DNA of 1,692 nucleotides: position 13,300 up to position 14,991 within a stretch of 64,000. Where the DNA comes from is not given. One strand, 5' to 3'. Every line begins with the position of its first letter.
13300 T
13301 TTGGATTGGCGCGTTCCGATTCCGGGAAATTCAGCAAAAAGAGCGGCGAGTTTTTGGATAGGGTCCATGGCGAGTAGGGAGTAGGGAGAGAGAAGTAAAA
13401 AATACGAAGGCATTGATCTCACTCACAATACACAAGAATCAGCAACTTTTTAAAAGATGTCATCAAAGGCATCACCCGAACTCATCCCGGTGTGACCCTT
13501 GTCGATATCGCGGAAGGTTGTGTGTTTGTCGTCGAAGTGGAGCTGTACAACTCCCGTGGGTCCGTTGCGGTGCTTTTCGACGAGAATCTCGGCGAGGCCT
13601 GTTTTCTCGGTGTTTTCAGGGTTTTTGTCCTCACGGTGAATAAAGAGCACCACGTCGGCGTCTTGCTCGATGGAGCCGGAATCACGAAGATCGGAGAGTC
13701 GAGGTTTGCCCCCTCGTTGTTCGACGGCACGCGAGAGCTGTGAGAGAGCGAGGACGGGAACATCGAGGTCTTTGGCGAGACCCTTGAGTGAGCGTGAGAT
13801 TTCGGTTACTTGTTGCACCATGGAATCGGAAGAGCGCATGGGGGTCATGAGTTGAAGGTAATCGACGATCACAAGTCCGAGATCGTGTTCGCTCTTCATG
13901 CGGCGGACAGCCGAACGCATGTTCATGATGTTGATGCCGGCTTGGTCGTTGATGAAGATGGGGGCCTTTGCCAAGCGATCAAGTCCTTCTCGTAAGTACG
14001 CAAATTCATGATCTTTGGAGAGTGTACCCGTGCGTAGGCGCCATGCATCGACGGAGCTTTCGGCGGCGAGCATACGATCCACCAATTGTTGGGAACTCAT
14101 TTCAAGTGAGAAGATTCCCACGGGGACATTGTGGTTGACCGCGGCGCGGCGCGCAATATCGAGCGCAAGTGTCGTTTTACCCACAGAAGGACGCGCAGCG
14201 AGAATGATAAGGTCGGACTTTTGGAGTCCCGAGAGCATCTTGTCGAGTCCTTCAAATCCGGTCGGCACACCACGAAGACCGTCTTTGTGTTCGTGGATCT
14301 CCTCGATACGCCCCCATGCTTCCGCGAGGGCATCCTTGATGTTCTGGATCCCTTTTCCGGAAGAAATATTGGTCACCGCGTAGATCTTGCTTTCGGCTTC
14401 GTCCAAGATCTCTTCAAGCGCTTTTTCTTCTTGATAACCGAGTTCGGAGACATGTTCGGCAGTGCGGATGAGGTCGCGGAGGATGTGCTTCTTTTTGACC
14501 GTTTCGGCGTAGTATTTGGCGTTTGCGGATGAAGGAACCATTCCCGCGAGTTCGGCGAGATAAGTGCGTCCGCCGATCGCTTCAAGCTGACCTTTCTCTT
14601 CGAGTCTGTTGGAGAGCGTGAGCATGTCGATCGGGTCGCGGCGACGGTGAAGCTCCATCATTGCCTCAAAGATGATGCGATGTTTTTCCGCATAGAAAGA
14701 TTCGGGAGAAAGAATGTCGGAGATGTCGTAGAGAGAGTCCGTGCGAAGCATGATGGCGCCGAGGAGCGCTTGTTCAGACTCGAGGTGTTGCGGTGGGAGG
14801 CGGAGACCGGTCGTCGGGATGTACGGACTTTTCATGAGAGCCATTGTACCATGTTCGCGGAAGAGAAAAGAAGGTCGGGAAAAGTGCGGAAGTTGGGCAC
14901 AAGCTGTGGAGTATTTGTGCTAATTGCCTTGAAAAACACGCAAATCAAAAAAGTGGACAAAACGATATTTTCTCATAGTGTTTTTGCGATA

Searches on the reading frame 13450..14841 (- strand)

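Call 76: search_protein_families(library=pfam, proteins=[window:13450-14841:-], max_evalue=0.00001)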
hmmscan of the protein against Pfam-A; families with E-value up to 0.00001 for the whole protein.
window:13450-14841:- (463 aa): 3 families
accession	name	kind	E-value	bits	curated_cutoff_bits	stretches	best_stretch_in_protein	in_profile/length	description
PF03796.21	DnaB_C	-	1e-100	336.8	27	1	191-445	1-255/255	DnaB-like helicase C terminal domain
PF00772.26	DnaB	-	7.8e-37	125.9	23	1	16-116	2-102/103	DnaB-like helicase N terminal domain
PF13481.12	AAA_25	-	2.2e-12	47.4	27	1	199-369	22-190/195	AAA domain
